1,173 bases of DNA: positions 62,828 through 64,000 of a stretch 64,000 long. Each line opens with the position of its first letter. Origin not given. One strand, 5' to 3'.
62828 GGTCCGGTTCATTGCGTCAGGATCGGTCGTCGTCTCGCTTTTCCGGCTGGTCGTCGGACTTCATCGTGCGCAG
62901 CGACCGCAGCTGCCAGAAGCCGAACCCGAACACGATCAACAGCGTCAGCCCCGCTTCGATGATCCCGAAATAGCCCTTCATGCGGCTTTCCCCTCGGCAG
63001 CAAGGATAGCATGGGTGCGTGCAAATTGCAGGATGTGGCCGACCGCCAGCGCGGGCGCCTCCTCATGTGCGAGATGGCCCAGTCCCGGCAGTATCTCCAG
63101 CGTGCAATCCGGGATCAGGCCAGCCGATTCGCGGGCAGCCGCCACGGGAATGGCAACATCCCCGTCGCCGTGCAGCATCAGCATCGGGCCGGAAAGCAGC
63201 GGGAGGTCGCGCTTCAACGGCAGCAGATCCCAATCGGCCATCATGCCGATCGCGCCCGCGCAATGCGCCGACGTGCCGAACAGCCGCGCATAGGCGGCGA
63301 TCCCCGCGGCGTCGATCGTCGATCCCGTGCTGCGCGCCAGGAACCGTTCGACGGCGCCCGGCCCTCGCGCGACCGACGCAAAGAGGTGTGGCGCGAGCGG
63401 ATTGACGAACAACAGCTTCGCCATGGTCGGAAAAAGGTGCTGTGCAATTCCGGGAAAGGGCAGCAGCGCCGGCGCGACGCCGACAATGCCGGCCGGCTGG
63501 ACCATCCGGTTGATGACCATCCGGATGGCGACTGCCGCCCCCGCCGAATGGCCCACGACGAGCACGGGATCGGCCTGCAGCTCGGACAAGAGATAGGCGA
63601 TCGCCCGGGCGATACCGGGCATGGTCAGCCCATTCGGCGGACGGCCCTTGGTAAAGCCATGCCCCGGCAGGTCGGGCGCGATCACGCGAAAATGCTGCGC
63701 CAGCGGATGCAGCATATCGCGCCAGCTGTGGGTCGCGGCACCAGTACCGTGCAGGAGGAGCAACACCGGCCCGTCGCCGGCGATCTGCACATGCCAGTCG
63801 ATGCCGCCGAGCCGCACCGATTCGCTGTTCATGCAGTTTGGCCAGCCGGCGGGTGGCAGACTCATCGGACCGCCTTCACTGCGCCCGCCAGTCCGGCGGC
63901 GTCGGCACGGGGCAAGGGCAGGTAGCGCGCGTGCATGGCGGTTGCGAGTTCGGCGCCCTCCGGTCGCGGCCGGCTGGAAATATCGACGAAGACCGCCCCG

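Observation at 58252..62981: Choline-sulfatase + APC permease + MFS module embedded in the photosynthesis cluster downstream of bchD-bchO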

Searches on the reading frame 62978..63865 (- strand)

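Call 4: search_protein_families(library=pfam, proteins=[window:62978-63865:-])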
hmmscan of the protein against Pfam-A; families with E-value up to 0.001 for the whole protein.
window:62978-63865:- (295 aa): 5 families
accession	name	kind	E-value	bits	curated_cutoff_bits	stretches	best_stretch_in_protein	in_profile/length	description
PF00561.26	Abhydrolase_1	-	8.9e-25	88.2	25.8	1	33-271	1-245/245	alpha/beta hydrolase fold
PF12697.13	Abhydrolase_6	-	1.3e-22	82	26.3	1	35-272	1-212/217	Alpha/beta hydrolase family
PF12146.15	Hydrolase_4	-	9.1e-14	51.8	27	1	34-269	6-237/239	Serine aminopeptidase, S33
PF02230.22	Abhydrolase_2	-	8.6e-07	29.4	23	0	96-146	102-152/217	Phospholipase/Carboxylesterase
PF00975.26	Thioesterase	-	9.6e-06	26.4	26.4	1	35-116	3-83/226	Thioesterase domain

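Call 5: search_protein_families(library=ncbifam, proteins=[window:62978-63865:-])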
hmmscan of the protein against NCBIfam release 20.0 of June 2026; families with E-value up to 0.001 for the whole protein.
window:62978-63865:- (295 aa): 22 families
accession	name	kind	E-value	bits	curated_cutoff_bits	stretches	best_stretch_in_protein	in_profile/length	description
TIGR03056.1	bchO_mg_che_rel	equivalog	2.6e-87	292.4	172.55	1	8-283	2-278/278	alpha/beta fold hydrolase BchO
NF051488.1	bifunc_PcaDC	exception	1.6e-24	86.8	390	2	25-120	3-99/375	bifunctional 3-oxoadipate enol-lactonase/4-carboxymuconolactone decarboxylase PcaDC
NF011457.0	PRK14875.1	equivalog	7.7e-24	84.3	307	1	22-283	122-370/372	acetoin dehydrogenase dihydrolipoyllysine-residue acetyltransferase subunit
TIGR02427.1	protocat_pcaD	equivalog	7.2e-18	64.9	255.85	2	24-120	4-100/251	3-oxoadipate enol-lactonase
TIGR03695.1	menH_SHCHC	equivalog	1.3e-16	60.8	208.55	1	32-120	2-92/252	2-succinyl-6-hydroxy-2,4-cyclohexadiene-1-carboxylate synthase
NF051487.1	bifunc_PcaCD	exception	2.3e-16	59.9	430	1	34-281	174-410/413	bifunctional 4-carboxymuconolactone decarboxylase/3-oxoadipate enol-lactonase PcaCD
NF002873.0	PRK03204.1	equivalog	3.3e-16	59.4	466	1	29-274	31-277/286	haloalkane dehalogenase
TIGR01738.1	bioH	equivalog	5.2e-13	49.2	206.95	1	31-264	2-227/245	pimeloyl-ACP methyl ester esterase BioH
NF002938.0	PRK03592.1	equivalog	7.2e-12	45.2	241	1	15-136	13-133/298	haloalkane dehalogenase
NF045632.1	hydroxlase_HsaD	equivalog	7.9e-12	44.7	400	1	22-133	24-138/290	4,5:9,10-diseco-3-hydroxy-5,9,17-trioxoandrosta-1(10),2-diene-4-oate hydrolase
TIGR03611.1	RutD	equivalog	3.3e-11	43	238.5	1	27-120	8-101/258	pyrimidine utilization protein D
NF050089.1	i_nPHAscl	equivalog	1.4e-10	40.7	300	1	30-120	16-105/288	intracellular short-chain-length polyhydroxyalkanoate depolymerase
NF008340.0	PRK11126.1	equivalog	1.1e-09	37.9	261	1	31-123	13-102/255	2-succinyl-6-hydroxy-2,4-cyclohexadiene-1-carboxylate synthase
NF058580.1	lipase_V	equivalog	7.3e-09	35.6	300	1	33-122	26-113/230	EstV family lipase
NF002043.0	PRK00870.1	subfamily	3.9e-08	33.1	265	1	29-208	43-212/302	haloalkane dehalogenase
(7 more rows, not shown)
